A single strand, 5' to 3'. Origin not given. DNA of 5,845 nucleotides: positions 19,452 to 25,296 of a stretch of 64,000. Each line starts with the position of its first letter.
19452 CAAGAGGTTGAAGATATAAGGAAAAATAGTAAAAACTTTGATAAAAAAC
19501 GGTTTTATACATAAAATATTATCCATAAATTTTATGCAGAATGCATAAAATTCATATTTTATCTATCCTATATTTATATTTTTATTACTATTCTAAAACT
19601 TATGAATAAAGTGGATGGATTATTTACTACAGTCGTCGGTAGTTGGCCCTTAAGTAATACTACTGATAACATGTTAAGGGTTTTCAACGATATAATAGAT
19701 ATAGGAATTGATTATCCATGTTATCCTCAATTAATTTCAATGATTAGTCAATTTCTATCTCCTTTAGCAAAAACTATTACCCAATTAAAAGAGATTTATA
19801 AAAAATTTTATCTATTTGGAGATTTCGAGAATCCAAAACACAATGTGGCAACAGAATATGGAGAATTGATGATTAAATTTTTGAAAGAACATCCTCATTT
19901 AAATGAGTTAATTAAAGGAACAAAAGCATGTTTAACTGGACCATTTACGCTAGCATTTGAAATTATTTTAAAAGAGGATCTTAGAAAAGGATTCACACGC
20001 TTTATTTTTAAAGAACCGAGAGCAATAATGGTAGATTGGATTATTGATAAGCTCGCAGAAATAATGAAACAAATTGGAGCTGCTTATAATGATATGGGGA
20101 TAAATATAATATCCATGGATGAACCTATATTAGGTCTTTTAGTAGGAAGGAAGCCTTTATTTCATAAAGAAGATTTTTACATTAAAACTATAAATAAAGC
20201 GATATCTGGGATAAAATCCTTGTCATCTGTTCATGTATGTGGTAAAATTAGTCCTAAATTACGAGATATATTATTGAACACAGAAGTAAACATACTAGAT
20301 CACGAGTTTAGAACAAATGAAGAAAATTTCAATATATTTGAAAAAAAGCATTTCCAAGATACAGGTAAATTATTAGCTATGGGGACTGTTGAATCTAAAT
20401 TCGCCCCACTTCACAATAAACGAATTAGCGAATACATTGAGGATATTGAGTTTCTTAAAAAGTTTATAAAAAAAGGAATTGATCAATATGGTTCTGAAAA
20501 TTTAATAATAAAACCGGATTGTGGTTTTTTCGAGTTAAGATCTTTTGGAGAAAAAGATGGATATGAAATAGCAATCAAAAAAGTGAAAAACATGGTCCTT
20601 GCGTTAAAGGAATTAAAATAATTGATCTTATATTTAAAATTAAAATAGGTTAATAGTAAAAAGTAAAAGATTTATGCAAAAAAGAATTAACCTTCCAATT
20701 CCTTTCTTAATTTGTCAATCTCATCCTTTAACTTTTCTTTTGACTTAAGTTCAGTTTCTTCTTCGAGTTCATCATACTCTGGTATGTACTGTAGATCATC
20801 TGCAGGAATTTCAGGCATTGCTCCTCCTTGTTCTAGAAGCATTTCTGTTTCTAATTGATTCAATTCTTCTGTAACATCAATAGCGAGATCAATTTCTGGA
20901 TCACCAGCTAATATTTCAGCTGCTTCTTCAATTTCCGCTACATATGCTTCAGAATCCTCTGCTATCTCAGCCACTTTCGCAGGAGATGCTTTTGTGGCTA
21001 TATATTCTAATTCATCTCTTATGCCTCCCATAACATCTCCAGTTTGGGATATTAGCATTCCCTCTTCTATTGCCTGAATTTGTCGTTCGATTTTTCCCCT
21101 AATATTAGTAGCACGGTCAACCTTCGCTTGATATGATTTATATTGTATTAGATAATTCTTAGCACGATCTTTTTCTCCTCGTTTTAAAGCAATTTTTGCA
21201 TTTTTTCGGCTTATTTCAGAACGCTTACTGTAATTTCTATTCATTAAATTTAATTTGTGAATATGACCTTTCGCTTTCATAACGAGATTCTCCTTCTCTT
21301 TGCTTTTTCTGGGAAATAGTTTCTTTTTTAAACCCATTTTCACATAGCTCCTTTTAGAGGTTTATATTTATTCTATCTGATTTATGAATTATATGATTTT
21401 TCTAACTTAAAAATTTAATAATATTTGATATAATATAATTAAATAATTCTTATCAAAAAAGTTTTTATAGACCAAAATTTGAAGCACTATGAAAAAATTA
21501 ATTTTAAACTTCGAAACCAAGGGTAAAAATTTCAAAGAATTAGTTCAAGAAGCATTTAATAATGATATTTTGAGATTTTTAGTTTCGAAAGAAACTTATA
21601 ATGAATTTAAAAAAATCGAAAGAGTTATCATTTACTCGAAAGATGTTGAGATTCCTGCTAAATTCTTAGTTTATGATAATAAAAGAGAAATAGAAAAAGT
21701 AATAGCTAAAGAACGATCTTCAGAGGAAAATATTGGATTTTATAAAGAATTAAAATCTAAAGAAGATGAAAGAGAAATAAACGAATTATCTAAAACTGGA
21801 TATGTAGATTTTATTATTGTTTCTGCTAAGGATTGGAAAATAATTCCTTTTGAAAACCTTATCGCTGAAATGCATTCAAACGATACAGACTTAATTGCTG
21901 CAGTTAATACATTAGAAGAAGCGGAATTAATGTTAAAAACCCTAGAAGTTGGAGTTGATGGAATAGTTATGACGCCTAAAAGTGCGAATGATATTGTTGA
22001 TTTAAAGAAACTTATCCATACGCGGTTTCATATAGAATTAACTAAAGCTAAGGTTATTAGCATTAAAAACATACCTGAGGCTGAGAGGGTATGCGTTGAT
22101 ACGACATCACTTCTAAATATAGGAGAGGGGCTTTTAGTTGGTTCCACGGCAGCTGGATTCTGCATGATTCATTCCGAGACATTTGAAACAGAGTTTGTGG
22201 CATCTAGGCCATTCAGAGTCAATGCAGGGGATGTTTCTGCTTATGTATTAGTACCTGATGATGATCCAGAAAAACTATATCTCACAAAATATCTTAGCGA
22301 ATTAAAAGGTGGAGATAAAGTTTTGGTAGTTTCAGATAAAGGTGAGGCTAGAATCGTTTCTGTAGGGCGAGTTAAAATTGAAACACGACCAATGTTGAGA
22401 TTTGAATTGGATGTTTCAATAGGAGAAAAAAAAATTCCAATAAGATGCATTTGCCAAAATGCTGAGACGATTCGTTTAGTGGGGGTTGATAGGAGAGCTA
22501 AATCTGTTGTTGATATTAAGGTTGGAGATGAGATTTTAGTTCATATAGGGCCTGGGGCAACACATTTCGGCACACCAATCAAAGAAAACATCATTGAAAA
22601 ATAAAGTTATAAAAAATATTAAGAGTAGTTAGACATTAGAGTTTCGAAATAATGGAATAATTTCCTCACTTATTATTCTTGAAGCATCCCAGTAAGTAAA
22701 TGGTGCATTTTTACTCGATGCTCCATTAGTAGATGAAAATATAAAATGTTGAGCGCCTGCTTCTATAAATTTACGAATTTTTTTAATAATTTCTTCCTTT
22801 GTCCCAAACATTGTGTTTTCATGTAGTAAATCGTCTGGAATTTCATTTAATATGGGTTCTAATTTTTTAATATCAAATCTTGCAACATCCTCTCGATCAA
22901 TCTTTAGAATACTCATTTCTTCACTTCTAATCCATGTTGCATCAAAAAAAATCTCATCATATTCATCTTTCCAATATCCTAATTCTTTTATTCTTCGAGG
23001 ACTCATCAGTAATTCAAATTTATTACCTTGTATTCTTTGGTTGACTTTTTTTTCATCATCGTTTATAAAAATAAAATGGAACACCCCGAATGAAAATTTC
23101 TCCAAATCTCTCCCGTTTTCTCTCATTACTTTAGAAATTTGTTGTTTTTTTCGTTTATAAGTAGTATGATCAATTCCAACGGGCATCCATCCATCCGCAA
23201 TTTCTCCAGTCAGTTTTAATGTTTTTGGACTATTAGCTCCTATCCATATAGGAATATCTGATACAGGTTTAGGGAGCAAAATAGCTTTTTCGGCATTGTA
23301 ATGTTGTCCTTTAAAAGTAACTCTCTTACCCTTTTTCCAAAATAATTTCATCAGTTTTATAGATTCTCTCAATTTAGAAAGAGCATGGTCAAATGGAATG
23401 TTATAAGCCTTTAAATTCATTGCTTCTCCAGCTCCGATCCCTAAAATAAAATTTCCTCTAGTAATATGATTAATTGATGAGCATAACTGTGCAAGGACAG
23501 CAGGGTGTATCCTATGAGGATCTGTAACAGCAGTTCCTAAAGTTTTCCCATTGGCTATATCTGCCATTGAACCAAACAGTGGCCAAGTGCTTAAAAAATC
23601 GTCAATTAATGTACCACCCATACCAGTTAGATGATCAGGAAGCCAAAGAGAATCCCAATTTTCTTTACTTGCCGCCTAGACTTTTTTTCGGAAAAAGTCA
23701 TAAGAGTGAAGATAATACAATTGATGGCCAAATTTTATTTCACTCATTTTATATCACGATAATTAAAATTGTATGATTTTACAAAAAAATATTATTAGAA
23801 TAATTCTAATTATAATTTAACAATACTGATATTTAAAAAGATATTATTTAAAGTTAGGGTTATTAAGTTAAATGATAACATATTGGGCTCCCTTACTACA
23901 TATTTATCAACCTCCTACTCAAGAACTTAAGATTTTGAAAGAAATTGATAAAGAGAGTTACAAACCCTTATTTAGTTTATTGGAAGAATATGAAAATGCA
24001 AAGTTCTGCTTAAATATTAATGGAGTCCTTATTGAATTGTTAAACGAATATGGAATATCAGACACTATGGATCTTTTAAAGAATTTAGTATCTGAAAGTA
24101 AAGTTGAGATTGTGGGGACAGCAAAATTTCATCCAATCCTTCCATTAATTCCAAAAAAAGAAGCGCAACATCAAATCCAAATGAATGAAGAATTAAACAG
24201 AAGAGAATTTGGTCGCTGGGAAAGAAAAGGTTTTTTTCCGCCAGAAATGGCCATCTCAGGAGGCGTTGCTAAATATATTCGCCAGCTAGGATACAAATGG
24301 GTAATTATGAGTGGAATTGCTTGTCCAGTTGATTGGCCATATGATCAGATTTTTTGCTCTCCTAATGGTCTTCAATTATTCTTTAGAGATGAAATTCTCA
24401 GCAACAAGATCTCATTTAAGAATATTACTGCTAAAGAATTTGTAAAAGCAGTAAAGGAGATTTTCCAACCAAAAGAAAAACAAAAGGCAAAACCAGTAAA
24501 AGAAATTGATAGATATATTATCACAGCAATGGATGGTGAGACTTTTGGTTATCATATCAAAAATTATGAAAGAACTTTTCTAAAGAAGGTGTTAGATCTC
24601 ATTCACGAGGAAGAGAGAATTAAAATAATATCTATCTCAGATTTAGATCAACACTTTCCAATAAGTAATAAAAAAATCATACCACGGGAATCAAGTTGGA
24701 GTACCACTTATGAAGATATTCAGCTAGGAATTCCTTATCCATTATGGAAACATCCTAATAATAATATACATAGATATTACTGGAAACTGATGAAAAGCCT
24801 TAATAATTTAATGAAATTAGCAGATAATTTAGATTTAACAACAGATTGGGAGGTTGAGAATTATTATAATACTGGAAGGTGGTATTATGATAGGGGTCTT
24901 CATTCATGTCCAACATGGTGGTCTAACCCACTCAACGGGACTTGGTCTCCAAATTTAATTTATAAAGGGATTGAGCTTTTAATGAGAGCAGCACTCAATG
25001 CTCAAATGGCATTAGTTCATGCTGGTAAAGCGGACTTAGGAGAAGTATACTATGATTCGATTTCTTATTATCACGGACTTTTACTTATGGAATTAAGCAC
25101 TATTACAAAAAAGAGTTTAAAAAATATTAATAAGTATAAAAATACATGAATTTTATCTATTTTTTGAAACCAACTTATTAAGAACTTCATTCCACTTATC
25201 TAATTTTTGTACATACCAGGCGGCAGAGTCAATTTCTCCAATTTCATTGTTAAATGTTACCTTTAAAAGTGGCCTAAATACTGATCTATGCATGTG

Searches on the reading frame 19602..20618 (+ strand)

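Call 38: search_protein_families(library=pfam, max_evalue=0.00001, proteins=[window:19602-20618:+])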
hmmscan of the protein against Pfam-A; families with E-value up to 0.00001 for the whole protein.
window:19602-20618:+ (339 aa): 1 family
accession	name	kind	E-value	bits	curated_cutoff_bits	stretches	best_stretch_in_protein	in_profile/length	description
PF01717.24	Meth_synt_2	-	1.2e-10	41.7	21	1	149-334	150-321/324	Cobalamin-independent synthase, Catalytic domain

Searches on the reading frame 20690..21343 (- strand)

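Call 38: search_protein_families(library=pfam, max_evalue=0.00001, proteins=[window:20690-21343:-])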
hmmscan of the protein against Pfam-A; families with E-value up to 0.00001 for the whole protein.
window:20690-21343:- (218 aa): 1 family
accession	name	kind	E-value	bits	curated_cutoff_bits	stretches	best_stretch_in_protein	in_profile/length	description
PF03357.26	Snf7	-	8.2e-11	42.3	27.3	1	30-183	12-170/171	Snf7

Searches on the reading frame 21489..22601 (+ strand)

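Call 38: search_protein_families(library=pfam, max_evalue=0.00001, proteins=[window:21489-22601:+])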
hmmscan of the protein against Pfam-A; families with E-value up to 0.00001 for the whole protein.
window:21489-22601:+ (371 aa): 1 family
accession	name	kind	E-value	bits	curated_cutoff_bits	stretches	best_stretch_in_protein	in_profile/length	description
PF01959.21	DHQS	-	5.1e-103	345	22.2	1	10-371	10-344/344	3-dehydroquinate synthase II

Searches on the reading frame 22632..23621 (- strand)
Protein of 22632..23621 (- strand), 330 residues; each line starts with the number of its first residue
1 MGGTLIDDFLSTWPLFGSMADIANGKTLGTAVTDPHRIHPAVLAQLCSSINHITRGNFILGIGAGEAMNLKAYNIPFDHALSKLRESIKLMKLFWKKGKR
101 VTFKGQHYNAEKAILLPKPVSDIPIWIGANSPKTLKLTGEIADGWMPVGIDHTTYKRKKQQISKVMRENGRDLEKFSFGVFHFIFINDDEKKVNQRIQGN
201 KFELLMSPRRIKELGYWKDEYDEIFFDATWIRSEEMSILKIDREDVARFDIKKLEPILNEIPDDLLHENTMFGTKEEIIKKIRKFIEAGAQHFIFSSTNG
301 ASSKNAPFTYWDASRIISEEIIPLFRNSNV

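Call 38: search_protein_families(library=pfam, max_evalue=0.00001, proteins=[window:22632-23621:-])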
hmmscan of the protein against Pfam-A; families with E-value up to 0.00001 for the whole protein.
window:22632-23621:- (330 aa): 1 family
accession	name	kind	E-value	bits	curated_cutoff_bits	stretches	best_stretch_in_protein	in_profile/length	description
PF00296.26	Bac_luciferase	-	1.4e-43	149.9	27.9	1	27-292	69-314/314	Luciferase-like monooxygenase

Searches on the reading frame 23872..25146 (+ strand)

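Call 36: search_protein_families(library=pfam, max_evalue=0.00001, proteins=[window:23872-25146:+])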
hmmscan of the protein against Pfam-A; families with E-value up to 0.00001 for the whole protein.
window:23872-25146:+ (425 aa): 1 family
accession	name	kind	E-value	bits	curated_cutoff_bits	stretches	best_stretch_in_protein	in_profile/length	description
PF03065.20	Glyco_hydro_57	-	2.5e-36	125.9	21.2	1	12-260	30-280/291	Glycosyl hydrolase family 57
